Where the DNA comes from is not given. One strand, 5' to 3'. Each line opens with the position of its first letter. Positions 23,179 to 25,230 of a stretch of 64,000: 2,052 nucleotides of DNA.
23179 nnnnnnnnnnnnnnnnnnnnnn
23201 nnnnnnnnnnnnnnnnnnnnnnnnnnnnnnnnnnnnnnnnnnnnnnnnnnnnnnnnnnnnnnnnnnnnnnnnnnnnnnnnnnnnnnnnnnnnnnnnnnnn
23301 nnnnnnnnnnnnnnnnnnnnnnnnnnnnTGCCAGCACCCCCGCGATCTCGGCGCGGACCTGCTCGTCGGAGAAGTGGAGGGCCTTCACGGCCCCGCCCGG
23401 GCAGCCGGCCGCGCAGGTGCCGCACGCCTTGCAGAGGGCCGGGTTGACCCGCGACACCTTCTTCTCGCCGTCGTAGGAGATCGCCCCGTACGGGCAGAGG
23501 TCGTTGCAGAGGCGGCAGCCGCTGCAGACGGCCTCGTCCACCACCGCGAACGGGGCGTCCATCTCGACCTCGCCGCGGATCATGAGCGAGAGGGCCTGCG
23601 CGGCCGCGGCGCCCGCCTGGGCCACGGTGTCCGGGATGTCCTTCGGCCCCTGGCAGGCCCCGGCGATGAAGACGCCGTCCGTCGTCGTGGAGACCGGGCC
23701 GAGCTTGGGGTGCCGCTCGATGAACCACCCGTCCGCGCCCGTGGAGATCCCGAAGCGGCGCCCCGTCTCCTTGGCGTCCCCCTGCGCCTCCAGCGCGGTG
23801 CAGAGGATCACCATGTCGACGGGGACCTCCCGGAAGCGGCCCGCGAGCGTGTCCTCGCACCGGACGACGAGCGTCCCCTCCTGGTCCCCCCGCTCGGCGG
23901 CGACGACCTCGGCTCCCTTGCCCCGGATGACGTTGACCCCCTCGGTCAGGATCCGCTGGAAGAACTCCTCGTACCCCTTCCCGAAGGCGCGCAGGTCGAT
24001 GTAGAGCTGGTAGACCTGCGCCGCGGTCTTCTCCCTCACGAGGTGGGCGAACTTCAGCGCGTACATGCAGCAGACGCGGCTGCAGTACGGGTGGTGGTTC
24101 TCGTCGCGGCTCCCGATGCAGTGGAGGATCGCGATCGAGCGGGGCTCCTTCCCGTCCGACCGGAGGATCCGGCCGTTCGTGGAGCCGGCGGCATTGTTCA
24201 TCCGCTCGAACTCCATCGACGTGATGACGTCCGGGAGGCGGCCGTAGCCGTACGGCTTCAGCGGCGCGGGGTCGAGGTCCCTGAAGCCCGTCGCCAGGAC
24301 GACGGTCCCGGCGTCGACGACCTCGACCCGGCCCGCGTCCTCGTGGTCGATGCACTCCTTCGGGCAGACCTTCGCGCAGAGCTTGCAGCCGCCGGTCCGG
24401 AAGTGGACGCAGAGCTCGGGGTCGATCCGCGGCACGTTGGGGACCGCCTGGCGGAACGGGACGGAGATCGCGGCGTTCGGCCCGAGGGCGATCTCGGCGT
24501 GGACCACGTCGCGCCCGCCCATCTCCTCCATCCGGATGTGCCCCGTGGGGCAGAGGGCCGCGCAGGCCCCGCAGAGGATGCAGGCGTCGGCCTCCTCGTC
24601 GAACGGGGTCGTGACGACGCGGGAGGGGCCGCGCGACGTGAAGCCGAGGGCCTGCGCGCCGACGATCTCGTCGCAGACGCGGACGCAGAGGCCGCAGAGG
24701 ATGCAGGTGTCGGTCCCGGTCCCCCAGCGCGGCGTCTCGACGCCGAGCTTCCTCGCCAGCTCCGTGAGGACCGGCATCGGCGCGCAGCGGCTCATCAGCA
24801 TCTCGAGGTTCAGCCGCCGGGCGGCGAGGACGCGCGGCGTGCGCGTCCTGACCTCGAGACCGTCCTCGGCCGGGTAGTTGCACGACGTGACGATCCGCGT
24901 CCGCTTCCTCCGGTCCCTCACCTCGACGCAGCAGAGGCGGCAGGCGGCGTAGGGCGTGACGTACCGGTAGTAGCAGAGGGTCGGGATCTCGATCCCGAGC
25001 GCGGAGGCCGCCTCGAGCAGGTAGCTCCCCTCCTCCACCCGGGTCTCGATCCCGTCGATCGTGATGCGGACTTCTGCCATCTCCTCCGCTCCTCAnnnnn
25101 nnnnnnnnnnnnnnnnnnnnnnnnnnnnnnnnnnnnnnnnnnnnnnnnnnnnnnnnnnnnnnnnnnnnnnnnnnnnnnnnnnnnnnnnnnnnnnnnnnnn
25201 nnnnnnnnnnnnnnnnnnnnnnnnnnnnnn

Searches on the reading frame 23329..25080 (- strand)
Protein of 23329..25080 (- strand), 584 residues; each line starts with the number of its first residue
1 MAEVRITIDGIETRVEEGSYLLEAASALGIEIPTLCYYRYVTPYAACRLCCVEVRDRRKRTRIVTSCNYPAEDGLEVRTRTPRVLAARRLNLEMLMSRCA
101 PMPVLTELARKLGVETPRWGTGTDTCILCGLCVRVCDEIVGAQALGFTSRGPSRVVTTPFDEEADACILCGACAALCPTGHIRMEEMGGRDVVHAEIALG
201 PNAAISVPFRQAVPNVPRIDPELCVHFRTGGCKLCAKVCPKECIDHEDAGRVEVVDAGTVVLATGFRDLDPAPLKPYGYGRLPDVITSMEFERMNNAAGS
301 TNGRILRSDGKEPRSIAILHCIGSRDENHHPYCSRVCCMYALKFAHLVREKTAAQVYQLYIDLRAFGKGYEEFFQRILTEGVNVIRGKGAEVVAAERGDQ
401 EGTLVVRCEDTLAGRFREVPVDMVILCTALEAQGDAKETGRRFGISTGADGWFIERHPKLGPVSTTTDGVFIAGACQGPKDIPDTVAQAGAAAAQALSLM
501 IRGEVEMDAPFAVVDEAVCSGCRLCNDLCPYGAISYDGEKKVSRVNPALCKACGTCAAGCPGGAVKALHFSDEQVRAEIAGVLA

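Call 6: search_protein_families(library=pfam, proteins=[window:23329-25080:-], max_evalue=0.01)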
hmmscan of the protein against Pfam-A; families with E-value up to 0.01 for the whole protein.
window:23329-25080:- (584 aa): 14 families
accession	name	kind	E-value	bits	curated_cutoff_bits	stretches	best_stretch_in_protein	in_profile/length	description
PF00037.32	Fer4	-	1.7e-18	66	21.1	3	513-535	2-24/24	4Fe-4S binding domain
PF12838.12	Fer4_7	-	2.1e-18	67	27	3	125-180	1-51/52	4Fe-4S dicluster domain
PF13510.11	Fer2_4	-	2.1e-18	66.6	22.8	1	2-81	2-81/82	2Fe-2S iron-sulfur cluster binding domain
PF13237.11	Fer4_10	-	8.9e-18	64.4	25.5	2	513-561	3-53/53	4Fe-4S dicluster domain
PF12837.12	Fer4_6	-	5.3e-12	45.5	25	4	543-564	2-23/24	4Fe-4S binding domain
PF13484.11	Fer4_16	-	9.6e-12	46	30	1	167-186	2-23/66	4Fe-4S double cluster binding domain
PF14697.11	Fer4_21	-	1.2e-10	41.8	35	2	512-562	1-53/59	4Fe-4S dicluster domain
PF13187.11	Fer4_9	-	3.5e-10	40.2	27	2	519-564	2-51/52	4Fe-4S dicluster domain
PF13183.11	Fer4_8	-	1.7e-06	28.9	27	1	124-180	3-67/68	4Fe-4S dicluster domain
PF22117.2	Fer4_Nqo3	-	2.1e-06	28.3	27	1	124-181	9-65/67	NADH-quinone oxidoreductase subunit 3, ferredoxin-like domain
PF12797.12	Fer4_2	-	5.2e-06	26.5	24.5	1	163-179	6-22/22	4Fe-4S binding domain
PF07992.20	Pyr_redox_2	-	6.4e-05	23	26.1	1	360-491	175-289/291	Pyridine nucleotide-disulphide oxidoreductase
PF25160.1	LdpA_Fe-S-bd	-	0.00013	22.1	27.6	0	523-567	7-45/49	LdpA Fe-S cluster-binding domain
PF13534.11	Fer4_17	-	0.00037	21.4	22.2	0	162-180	41-59/61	4Fe-4S dicluster domain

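Call 7: search_protein_families(library=ncbifam, proteins=[window:23329-25080:-], max_evalue=0.001)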
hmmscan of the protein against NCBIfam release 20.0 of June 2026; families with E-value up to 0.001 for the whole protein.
window:23329-25080:- (584 aa): 62 families (the best 25 are shown)
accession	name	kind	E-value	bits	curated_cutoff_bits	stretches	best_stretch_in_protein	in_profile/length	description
NF040770.1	hetero_SS_HdrA2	exception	1.6e-127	426.7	1100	1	196-582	262-640/777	CoB-CoM heterodisulfide reductase HdrA2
NF041778.1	hetero_SS_HdrA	equivalog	1.1e-101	341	1400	1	164-583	245-651/771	ferredoxin:CoB-CoM heterodisulfide reductase subunit HdrA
NF041891.1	hdrA_Methbact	equivalog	5.8e-90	302.6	1300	1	164-583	237-636/762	ferredoxin:CoB-CoM heterodisulfide reductase subunit HdrA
NF040763.1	FeFe_hydrog_A6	exception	8.6e-36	123.4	765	2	4-98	1-92/571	NADH-dependent [FeFe] hydrogenase, group A6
NF005745.0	PRK07569.1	equivalog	4.1e-29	101.6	333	2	4-97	4-94/238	bidirectional hydrogenase complex protein HoxU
TIGR01973.1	NuoG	equivalog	7.9e-26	91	470.05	2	6-96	1-88/606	NADH-quinone oxidoreductase subunit NuoG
NF006305.0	PRK08493.1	equivalog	3.8e-20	71.6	591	1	4-89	2-82/819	NADH-quinone oxidoreductase subunit G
NF005895.0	PRK07860.1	equivalog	7.1e-18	64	802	1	3-93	17-106/811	NADH-quinone oxidoreductase subunit G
NF040762.1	Hydr_FeFe_Clost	exception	2e-17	63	900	2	5-97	2-91/572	ferredoxin hydrogenase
NF009454.0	PRK12814.1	equivalog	2.9e-17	62.3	916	1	1-100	1-98/657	putative NADPH-dependent glutamate synthase small subunit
NF038196.1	ferrodoxin_EFR1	subfamily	2.9e-16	60.3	75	2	506-567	175-231/242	EFR1 family ferrodoxin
TIGR01971.1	NuoI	subfamily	8.7e-16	57.6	113.05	2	121-185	39-101/121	NADH-quinone oxidoreductase, chain I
NF040864.1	HgcB_ferredoxin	equivalog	2.3e-13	49.8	99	2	515-566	12-62/93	mercury methylation ferredoxin HgcB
NF058577.1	FdxA_fam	equivalog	2.4e-12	46.8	65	2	518-564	8-52/52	4Fe-4S ferredoxin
NF006221.0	PRK08348.1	subfamily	5.5e-12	45.5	124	1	515-566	42-93/136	NADH-plastoquinone oxidoreductase subunit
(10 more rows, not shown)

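Call 8: find_homologous_proteins(query=window:23329-25080:-, max_evalue=1e-20)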
Query window:23329-25080:- (584 aa): 7989 proteins with E <= 1e-20 among 8000 candidates; the best 120 are listed.
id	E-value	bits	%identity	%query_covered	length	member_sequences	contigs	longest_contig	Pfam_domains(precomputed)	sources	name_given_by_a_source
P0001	0.0e+0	1334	100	100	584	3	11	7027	PF14697.12,PF13510.12,PF12837.13,PF00037.33,PF13484.12,PF12838.13,PF22117.3,PF13237.12,PF13183.12,PF13187.12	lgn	-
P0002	0.0e+0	1111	82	100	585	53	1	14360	PF14697.12,PF13510.12,PF12837.13,PF00037.33,PF13484.12,PF12838.13,PF22117.3,PF13237.12,PF13183.12,PF13187.12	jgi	jgi:heterodisulfide reductase subunit A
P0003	0.0e+0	1104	81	100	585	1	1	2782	PF14697.12,PF13510.12,PF07992.21,PF12837.13,PF00037.33,PF13484.12,PF12838.13,PF22117.3,PF13237.12,PF13187.12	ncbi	-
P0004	0.0e+0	1097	80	100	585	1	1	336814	PF14697.12,PF13510.12,PF12797.13,PF12837.13,PF00037.33,PF13484.12,PF12838.13,PF22117.3,PF25160.2,PF13237.12,PF13187.12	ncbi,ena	-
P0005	0.0e+0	1096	80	100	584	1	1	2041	PF14697.12,PF12837.13,PF13484.12,PF12838.13,PF13459.12,PF13510.12,PF12797.13,PF00037.33,PF25160.2,PF13237.12,PF13183.12,PF13187.12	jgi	-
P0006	0.0e+0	1094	79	100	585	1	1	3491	PF14697.12,PF07992.21,PF12837.13,PF13484.12,PF12838.13,PF13534.12,PF13510.12,PF12797.13,PF00037.33,PF25160.2,PF13237.12,PF13187.12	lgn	-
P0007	0.0e+0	1094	80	100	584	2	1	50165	PF14697.12,PF13510.12,PF12797.13,PF07992.21,PF12837.13,PF00037.33,PF13484.12,PF12838.13,PF25160.2,PF13237.12,PF13187.12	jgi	jgi:heterodisulfide reductase subunit A2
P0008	0.0e+0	1092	80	100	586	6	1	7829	PF14697.12,PF13510.12,PF12837.13,PF00037.33,PF13484.12,PF12838.13,PF13237.12,PF13183.12,PF13187.12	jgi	jgi:heterodisulfide reductase subunit A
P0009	0.0e+0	1091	80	100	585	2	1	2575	PF14697.12,PF13510.12,PF12797.13,PF07992.21,PF12837.13,PF00037.33,PF13484.12,PF12838.13,PF22117.3,PF13237.12,PF13187.12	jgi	jgi:heterodisulfide reductase subunit A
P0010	0.0e+0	1090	79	100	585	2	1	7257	PF14697.12,PF13510.12,PF12797.13,PF07992.21,PF12837.13,PF00037.33,PF13484.12,PF12838.13,PF13237.12,PF13187.12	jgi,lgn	-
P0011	0.0e+0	1088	79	100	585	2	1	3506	PF14697.12,PF13510.12,PF12797.13,PF12837.13,PF00037.33,PF13484.12,PF12838.13,PF25160.2,PF13237.12,PF13187.12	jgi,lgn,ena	-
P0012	0.0e+0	1087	78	100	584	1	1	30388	PF14697.12,PF13510.12,PF12797.13,PF12837.13,PF00037.33,PF13484.12,PF12838.13,PF13459.12,PF25160.2,PF13237.12,PF13187.12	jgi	jgi:heterodisulfide reductase subunit A2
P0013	0.0e+0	1087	79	100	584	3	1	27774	PF14697.12,PF12837.13,PF13484.12,PF12838.13,PF22117.3,PF13459.12,PF13510.12,PF12797.13,PF00037.33,PF25160.2,PF13237.12,PF13183.12,PF13187.12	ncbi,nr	ncbi:MAG TPA: 4Fe-4S dicluster domain-containing protein [Thermoanaerobaculaceae bacterium]|nr:4Fe-4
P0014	0.0e+0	1083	78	100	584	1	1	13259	PF14697.12,PF07992.21,PF12837.13,PF13484.12,PF12838.13,PF22117.3,PF13459.12,PF13510.12,PF12797.13,PF00037.33,PF25160.2,PF13237.12,PF13183.12,PF13370.12,PF13187.12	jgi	jgi:heterodisulfide reductase subunit A2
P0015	0.0e+0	1082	77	100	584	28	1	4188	PF14697.12,PF13510.12,PF12797.13,PF12837.13,PF00037.33,PF13484.12,PF12838.13,PF25160.2,PF13237.12,PF13187.12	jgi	jgi:heterodisulfide reductase subunit A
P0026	1.2e-283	960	68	100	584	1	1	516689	PF14697.12,PF13510.12,PF12797.13,PF12837.13,PF00037.33,PF13484.12,PF12838.13,PF25160.2,PF13237.12,PF13187.12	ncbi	-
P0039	5.6e-280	948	68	100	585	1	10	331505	PF14697.12,PF13510.12,PF12797.13,PF12837.13,PF00037.33,PF13484.12,PF12838.13,PF25160.2,PF13237.12,PF13183.12,PF13187.12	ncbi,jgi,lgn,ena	-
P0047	4.0e-277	939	68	100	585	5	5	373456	PF14697.12,PF13510.12,PF12797.13,PF12837.13,PF00037.33,PF13484.12,PF12838.13,PF13237.12,PF13187.12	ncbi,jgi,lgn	-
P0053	7.6e-276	935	68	99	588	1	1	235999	PF14697.12,PF13510.12,PF12797.13,PF12837.13,PF00037.33,PF13484.12,PF12838.13,PF25160.2,PF13237.12,PF13183.12,PF13187.12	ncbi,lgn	-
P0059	6.7e-275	931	66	100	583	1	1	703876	PF14697.12,PF13510.12,PF12797.13,PF12837.13,PF00037.33,PF13484.12,PF12838.13,PF25160.2,PF13237.12,PF13187.12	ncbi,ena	-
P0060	1.2e-274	931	67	100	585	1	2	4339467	PF14697.12,PF13510.12,PF12797.13,PF12837.13,PF00037.33,PF13484.12,PF12838.13,PF25160.2,PF13237.12,PF13183.12,PF13187.12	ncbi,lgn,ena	-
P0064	5.9e-274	928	67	100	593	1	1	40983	PF14697.12,PF13510.12,PF12797.13,PF12837.13,PF00037.33,PF13484.12,PF12838.13,PF25160.2,PF13237.12,PF13183.12,PF13187.12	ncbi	-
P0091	1.2e-269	914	65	100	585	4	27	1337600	PF14697.12,PF13510.12,PF12797.13,PF12837.13,PF00037.33,PF13484.12,PF12838.13,PF25160.2,PF13237.12,PF13187.12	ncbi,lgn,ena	-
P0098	5.8e-268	908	66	100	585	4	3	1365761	PF14697.12,PF13510.12,PF12837.13,PF00037.33,PF13484.12,PF12838.13,PF13534.12,PF22117.3,PF13237.12,PF13187.12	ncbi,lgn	-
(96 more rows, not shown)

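Call 10: find_related_loci(query=window:23329-25080:-, collection=genome_contigs, flank=10000)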
Query window:23329-25080:- (584 aa) in genome_contigs; peptide patterns used: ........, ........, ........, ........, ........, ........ (x = any residue, [..] = any of these).
85 stretches matched a pattern; 71 encode a relative of the query (tblastn E <= 1e-3); 70 distinct loci.
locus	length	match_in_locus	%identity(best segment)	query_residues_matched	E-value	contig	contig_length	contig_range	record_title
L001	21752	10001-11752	78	1-584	0e+0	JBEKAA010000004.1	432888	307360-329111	MAG: Thermoanaerobaculaceae bacterium isolate SPRUCE 101 SPRUCE_101_4, whole genome shotgun sequence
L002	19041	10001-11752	79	1-584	0e+0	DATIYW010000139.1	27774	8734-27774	MAG TPA_asm: Thermoanaerobaculaceae bacterium isolate SMAG_U15285 k141_3337712, whole genome shotgun sequence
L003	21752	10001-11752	78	1-584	0e+0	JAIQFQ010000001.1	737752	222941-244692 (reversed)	MAG: Terriglobia bacterium isolate SRVP_14 SR-VP_26_10_2019_C_40cm_scaffold_4, whole genome shotgun sequence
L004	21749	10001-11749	78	1-584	0e+0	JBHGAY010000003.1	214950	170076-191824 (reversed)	MAG: Candidatus Eisenbacteria bacterium isolate SBS.BIN.67 SBSBIN67_contig_3, whole genome shotgun sequence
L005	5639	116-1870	78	1-584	0e+0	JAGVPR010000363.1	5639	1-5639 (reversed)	MAG: Candidatus Eisenbacteria bacterium isolate DeMMO3_22 c_000000040002, whole genome shotgun sequence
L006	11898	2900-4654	74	1-584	0e+0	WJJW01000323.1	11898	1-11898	MAG: Candidatus Eisenbacteria bacterium isolate Bin_251 k141_3179362, whole genome shotgun sequence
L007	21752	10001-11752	80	1-584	0e+0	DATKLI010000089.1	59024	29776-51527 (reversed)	MAG TPA_asm: Thermoanaerobaculaceae bacterium isolate SMAG_U14681 k141_1434142, whole genome shotgun sequence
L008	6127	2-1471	68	95-583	0e+0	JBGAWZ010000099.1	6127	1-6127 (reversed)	MAG: Candidatus Zixiibacteriota bacterium isolate MAG_AAO_AS.78 AAOAS-78_scaffold_25242, whole genome shotgun sequence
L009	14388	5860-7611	78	1-584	0e+0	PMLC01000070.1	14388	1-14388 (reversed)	MAG: Acidobacteria bacterium isolate fen_297 73.20120600_E1D.18_contig_12825, whole genome shotgun sequence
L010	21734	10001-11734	55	4-577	0e+0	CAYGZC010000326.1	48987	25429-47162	MAG TPA_asm: uncultured Chlorobiaceae bacterium isolate ERP119294_co2_80 genome assembly, contig: k141_2008022, whole ge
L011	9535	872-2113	56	163-583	5e-141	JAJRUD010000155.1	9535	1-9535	MAG: Chloroflexota bacterium isolate Dive96_bin10.148 k141_2908589, whole genome shotgun sequence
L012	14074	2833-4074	53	163-583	1e-139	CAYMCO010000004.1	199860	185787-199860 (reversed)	MAG TPA_asm: uncultured Anaerolineaceae bacterium isolate SRP323688_co1_47 genome assembly, contig: NODE_124_length_1998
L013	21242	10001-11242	52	163-583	6e-139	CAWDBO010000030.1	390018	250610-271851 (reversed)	MAG: uncultured Chloroflexia bacterium isolate MFD02979.bin.2.144 genome assembly, contig: contig_61761, whole genome sh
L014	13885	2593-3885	52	146-583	5e-138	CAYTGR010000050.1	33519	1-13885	MAG TPA_asm: uncultured Anaerolineales bacterium isolate binchicken_co20_429 genome assembly, contig: NODE_2823_length_3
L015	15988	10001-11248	52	160-583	1e-135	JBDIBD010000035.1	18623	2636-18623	MAG: Vicinamibacteria bacterium isolate AS-MICRO-OLR.136 NODE_11157_length_18623_cov_11.078370, whole genome shotgun seq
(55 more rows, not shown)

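Call 21: find_encoding_contigs(protein=P0060, flank=10000, max_places=2)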
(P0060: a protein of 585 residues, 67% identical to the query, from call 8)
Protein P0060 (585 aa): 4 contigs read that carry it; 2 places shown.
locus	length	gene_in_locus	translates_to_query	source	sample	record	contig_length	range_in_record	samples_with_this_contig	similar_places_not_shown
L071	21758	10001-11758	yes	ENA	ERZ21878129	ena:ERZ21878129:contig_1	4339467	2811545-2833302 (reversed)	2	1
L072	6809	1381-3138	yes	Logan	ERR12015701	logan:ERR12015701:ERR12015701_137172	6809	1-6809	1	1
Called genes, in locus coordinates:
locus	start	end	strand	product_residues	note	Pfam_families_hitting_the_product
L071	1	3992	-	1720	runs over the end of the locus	PF08126:Propeptide_C25, PF01364:Peptidase_C25, PF13620:CarboxypepD_reg, PF13715:CarbopepD_reg_2, PF18962:Por_Secre_tail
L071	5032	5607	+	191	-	PF13183:Fer4_8, PF13187:Fer4_9, PF13534:Fer4_17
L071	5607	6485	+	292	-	PF02754:CCG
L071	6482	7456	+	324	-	PF07992:Pyr_redox_2 (weak), PF00890:FAD_binding_2 (weak), PF01134:GIDA (weak), PF01266:DAO (weak), PF07992:Pyr_redox_2 (weak), PF12831:FAD_oxidored, PF13450:NAD_binding_8, PF00037:Fer4 (weak), +1 more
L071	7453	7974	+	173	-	PF01257:2Fe-2S_thioredx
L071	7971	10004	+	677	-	PF01257:2Fe-2S_thioredx, PF01512:Complex1_51K, PF10531:SLBB (weak), PF10589:NADH_4Fe-4S, PF00037:Fer4 (weak), PF13237:Fer4_10 (weak), PF14697:Fer4_21 (weak)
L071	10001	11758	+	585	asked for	PF13510:Fer2_4, PF12838:Fer4_7 (weak), PF13484:Fer4_16, PF13187:Fer4_9 (weak), PF13237:Fer4_10 (weak), PF12838:Fer4_7, PF14697:Fer4_21 (weak), PF25160:LdpA_Fe-S-bd (weak), +4 more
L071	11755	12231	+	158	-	PF02662:FlpD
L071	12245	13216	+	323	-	PF01058:Oxidored_q6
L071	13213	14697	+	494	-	PF27537:HoxH, PF00374:NiFeSe_Hases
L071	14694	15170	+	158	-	PF01750:HycI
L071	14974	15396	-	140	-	-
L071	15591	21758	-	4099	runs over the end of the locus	PF15780:ASH (faint), PF22544:HYDIN_VesB_CFA65-like_Ig (weak)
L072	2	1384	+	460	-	?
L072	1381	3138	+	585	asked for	PF13510:Fer2_4, PF12838:Fer4_7 (weak), PF13484:Fer4_16, PF13187:Fer4_9 (weak), PF13237:Fer4_10 (weak), PF12838:Fer4_7, PF14697:Fer4_21 (weak), PF25160:LdpA_Fe-S-bd (weak), +4 more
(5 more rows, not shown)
